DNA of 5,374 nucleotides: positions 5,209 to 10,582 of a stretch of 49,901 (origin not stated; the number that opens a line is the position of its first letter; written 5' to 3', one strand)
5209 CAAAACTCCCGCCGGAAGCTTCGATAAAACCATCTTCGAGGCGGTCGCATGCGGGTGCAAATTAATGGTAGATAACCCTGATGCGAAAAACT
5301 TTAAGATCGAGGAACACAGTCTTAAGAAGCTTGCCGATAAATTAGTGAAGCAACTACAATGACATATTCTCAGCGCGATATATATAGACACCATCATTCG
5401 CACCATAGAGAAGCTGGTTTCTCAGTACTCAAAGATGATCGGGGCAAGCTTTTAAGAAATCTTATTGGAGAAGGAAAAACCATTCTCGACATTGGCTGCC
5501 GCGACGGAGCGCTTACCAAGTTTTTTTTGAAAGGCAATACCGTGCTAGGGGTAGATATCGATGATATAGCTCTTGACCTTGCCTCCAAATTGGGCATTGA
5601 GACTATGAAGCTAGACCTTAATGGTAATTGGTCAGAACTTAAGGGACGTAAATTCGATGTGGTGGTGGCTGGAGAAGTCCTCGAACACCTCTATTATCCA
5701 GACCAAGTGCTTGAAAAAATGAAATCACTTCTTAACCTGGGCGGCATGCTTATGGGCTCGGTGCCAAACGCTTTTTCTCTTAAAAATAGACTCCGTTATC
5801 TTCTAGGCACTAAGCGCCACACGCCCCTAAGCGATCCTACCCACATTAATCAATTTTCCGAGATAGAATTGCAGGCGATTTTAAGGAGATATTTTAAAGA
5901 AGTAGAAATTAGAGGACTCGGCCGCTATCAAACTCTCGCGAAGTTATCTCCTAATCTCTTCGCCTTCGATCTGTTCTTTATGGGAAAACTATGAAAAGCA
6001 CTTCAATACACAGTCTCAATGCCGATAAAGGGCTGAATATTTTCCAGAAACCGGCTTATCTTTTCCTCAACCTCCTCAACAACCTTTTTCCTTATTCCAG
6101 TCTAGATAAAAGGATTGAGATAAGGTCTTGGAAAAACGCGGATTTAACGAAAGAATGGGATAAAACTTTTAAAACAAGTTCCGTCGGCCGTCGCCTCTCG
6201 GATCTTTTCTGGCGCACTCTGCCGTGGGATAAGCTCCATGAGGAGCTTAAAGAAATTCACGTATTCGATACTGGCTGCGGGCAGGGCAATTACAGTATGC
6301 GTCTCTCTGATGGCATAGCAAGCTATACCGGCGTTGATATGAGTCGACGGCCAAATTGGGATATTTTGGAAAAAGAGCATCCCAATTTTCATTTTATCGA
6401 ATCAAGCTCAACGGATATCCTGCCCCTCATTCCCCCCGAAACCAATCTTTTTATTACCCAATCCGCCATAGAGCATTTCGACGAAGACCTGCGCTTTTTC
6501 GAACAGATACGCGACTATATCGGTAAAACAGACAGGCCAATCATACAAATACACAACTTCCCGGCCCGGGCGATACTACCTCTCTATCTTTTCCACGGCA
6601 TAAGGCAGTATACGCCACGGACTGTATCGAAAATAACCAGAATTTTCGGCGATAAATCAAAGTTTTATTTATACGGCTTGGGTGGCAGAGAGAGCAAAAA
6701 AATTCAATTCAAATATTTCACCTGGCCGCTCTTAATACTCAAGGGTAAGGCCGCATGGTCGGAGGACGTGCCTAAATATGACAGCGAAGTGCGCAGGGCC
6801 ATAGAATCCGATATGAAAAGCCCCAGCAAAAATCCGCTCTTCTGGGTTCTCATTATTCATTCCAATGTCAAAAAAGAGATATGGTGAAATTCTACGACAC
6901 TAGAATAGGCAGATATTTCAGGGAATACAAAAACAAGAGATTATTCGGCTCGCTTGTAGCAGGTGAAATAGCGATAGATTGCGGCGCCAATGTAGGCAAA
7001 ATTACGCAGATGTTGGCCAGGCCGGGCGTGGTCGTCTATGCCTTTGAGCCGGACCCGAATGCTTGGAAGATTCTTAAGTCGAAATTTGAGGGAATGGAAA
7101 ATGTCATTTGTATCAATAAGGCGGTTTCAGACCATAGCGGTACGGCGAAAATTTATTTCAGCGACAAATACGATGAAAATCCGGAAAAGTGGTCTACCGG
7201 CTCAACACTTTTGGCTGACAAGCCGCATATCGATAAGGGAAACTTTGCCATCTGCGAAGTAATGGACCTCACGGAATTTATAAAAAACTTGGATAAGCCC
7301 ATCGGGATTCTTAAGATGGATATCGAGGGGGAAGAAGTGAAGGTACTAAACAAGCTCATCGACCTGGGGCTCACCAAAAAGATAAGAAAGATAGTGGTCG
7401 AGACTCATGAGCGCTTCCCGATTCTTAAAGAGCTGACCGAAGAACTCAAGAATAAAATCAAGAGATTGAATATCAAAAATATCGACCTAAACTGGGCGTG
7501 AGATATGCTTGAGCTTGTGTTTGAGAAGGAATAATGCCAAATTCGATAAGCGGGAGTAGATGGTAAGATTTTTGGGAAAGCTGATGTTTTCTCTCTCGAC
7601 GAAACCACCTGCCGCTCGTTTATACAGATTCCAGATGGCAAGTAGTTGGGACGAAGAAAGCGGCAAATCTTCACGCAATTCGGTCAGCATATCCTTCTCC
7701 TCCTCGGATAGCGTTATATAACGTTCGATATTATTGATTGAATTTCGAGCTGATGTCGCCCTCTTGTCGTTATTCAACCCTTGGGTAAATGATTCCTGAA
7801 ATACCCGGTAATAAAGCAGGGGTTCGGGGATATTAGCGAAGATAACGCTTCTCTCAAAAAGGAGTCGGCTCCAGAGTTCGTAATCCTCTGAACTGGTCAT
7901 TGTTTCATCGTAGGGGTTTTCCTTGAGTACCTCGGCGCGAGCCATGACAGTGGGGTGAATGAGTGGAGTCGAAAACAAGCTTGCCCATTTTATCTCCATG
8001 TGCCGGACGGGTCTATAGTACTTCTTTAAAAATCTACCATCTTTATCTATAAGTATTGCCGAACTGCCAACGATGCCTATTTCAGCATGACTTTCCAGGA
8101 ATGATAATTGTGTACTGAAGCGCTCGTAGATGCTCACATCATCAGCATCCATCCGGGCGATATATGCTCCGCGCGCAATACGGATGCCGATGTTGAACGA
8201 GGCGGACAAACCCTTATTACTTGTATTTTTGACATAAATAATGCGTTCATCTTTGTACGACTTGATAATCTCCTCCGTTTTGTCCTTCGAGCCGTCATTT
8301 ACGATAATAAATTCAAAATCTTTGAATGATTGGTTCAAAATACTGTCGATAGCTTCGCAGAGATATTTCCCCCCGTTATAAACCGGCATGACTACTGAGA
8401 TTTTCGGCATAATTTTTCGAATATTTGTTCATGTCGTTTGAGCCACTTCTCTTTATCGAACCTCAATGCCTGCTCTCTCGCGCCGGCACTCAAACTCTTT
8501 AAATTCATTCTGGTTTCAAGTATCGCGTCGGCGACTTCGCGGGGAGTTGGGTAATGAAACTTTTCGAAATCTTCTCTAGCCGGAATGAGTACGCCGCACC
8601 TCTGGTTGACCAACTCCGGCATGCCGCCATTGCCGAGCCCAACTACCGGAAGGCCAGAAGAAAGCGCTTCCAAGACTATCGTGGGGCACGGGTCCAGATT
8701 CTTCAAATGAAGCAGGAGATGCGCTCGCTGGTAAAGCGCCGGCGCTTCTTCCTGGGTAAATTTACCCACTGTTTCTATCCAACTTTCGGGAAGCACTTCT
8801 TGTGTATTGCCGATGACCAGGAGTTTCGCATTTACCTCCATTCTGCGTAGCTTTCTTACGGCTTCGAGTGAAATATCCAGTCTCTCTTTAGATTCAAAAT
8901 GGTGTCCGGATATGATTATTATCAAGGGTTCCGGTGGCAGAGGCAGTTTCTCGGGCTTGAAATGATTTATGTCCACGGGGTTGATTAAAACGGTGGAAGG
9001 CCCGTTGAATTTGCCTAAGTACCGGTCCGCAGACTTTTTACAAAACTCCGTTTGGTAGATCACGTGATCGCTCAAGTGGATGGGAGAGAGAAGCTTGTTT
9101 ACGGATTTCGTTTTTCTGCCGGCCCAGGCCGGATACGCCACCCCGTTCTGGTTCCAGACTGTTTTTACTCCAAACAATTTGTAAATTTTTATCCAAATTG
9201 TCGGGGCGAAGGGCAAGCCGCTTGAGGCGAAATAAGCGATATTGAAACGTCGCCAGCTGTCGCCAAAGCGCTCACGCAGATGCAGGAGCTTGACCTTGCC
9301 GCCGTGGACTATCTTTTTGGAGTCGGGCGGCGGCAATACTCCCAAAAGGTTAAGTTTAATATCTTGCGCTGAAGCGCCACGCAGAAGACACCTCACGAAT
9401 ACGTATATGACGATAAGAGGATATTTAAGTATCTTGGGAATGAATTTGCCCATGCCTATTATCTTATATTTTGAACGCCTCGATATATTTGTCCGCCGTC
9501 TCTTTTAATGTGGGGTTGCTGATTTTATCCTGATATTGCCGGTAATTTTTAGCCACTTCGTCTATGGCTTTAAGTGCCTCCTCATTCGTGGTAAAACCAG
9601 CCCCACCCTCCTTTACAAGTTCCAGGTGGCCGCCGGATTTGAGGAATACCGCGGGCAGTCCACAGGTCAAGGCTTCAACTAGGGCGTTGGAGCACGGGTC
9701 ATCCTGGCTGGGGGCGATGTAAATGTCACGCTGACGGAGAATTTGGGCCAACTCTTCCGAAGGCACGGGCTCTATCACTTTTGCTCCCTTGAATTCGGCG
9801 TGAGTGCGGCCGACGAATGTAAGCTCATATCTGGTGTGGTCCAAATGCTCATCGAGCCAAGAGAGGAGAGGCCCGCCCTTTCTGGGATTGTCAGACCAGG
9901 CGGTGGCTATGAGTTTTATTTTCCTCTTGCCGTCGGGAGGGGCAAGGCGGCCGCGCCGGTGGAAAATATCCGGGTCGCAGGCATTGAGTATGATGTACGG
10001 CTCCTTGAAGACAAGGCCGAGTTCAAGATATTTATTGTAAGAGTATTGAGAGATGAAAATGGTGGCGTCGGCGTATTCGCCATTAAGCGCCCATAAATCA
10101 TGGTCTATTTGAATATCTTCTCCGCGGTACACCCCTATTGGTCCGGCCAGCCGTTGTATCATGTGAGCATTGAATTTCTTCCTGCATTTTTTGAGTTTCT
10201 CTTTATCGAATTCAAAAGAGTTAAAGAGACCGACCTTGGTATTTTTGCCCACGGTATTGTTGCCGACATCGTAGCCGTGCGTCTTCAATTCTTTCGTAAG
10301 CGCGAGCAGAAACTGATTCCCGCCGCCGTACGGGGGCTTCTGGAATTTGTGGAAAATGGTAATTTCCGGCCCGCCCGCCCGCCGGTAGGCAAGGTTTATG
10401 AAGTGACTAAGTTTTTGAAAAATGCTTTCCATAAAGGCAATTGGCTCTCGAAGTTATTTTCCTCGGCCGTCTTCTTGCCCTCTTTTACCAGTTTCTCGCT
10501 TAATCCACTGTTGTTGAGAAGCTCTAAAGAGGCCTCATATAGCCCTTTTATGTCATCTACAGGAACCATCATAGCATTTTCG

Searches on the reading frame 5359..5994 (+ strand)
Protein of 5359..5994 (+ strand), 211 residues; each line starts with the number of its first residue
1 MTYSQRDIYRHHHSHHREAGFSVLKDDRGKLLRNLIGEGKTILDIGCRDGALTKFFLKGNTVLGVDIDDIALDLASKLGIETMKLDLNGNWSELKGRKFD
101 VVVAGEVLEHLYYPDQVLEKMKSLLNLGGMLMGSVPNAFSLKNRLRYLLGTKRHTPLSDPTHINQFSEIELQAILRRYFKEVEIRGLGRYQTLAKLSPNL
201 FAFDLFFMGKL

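Call 59: search_protein_families(library=pfam, proteins=[window:5359-5994:+], max_evalue=0.001)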
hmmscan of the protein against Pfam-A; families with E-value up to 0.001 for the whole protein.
window:5359-5994:+ (211 aa): 7 families
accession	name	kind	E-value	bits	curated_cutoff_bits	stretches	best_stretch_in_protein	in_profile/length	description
PF13489.12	Methyltransf_23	-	3.7e-16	59.7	27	1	32-178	14-157/164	Methyltransferase domain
PF08242.18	Methyltransf_12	-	6.2e-14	52.9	30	1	43-131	1-98/98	Methyltransferase domain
PF07021.18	MetW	-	1e-11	45.2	21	1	31-167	6-139/193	Methionine biosynthesis protein MetW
PF08241.18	Methyltransf_11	-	3.7e-11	44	21.2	1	43-131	1-93/95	Methyltransferase domain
PF13847.12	Methyltransf_31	-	6.8e-11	42.5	27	1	38-137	3-113/145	Methyltransferase domain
PF13649.12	Methyltransf_25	-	3.1e-09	37.8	27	1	42-129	1-97/97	Methyltransferase domain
PF06325.19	PrmA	-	6.3e-05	23.1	22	1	31-131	154-256/296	Ribosomal protein L11 methyltransferase (PrmA)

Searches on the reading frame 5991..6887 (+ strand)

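Call 59: search_protein_families(library=pfam, proteins=[window:5991-6887:+], max_evalue=0.001)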
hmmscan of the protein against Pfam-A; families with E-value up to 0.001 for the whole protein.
window:5991-6887:+ (298 aa): 2 families
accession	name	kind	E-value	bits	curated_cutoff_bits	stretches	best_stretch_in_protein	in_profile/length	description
PF13649.12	Methyltransf_25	-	1e-05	26.5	27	1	91-175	1-91/97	Methyltransferase domain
PF08241.18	Methyltransf_11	-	0.00014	22.9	21.2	1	93-174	2-84/95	Methyltransferase domain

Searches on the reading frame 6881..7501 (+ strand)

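Call 59: search_protein_families(library=pfam, proteins=[window:6881-7501:+], max_evalue=0.001)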
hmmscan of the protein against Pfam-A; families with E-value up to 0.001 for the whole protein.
window:6881-7501:+ (206 aa): 1 family
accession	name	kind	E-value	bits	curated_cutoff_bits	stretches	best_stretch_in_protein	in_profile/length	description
PF05050.19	Methyltransf_21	-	2.3e-14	54.3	22.7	1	33-189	1-162/173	Methyltransferase FkbM domain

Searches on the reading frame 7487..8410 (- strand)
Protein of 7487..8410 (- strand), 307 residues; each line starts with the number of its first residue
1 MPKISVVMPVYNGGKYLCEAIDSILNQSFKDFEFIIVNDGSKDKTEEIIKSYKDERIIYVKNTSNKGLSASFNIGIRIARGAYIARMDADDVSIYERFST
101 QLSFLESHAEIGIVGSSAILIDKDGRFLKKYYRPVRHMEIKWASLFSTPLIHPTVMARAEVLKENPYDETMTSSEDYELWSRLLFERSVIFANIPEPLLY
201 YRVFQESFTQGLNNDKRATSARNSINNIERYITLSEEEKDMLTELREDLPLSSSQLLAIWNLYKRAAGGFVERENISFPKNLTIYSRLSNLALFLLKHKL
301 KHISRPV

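Call 59: search_protein_families(library=pfam, proteins=[window:7487-8410:-], max_evalue=0.001)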
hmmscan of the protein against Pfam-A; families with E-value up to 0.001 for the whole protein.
window:7487-8410:- (307 aa): 4 families
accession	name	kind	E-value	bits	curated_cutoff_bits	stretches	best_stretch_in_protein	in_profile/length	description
PF00535.33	Glycos_transf_2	-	9e-35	120.5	23.3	1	5-131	1-129/168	Glycosyl transferase family 2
PF10111.15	Glyco_tranf_2_2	-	4.3e-17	62.9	27.3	1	5-201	1-216/276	Glycosyltransferase like family 2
PF13641.12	Glyco_tranf_2_3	-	2.9e-13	50.8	27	1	2-214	1-223/230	Glycosyltransferase like family 2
PF13704.12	Glyco_tranf_2_4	-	0.00091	20.1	27.5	0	17-97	7-88/98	Glycosyl transferase family 2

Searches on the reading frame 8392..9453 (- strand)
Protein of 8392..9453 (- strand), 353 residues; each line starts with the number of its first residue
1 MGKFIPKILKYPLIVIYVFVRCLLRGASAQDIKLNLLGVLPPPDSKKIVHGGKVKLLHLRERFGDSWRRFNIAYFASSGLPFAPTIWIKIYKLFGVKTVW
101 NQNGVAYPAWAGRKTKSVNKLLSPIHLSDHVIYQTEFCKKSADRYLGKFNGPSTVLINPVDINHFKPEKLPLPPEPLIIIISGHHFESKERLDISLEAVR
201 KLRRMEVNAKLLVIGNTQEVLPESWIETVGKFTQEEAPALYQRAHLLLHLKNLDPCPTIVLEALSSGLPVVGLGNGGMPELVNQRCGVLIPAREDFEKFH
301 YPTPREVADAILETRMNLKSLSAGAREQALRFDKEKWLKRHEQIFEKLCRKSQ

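Call 59: search_protein_families(library=pfam, proteins=[window:8392-9453:-], max_evalue=0.001)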
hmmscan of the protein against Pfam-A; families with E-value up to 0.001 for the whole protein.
window:8392-9453:- (353 aa): 2 families
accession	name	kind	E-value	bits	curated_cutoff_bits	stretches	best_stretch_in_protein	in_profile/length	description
PF00534.26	Glycos_transf_1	-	2.5e-13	50.4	26.4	1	168-293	7-143/172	Glycosyl transferases group 1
PF13692.12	Glyco_trans_1_4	-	1.7e-12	48.3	27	1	179-294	4-128/142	Glycosyl transferases group 1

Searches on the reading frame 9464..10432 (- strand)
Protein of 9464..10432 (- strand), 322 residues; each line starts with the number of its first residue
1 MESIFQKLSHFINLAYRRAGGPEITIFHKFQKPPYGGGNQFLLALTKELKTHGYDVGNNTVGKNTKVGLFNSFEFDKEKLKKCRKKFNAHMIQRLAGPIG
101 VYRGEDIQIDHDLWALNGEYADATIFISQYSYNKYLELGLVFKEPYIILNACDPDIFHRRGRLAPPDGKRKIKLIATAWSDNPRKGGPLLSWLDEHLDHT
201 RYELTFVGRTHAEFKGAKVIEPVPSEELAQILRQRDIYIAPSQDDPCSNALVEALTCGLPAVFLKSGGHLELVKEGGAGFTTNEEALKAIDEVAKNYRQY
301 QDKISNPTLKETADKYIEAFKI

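Call 81: search_protein_families(library=pfam, proteins=[window:9464-10432:-], max_evalue=0.01)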
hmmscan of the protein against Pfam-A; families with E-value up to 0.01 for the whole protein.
window:9464-10432:- (322 aa): 2 families
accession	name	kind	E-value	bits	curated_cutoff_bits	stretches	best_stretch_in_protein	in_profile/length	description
PF00534.26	Glycos_transf_1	-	8.8e-12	45.3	26.4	1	218-297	76-159/172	Glycosyl transferases group 1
PF13692.12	Glyco_trans_1_4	-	1.8e-10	41.6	27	1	203-286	35-128/142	Glycosyl transferases group 1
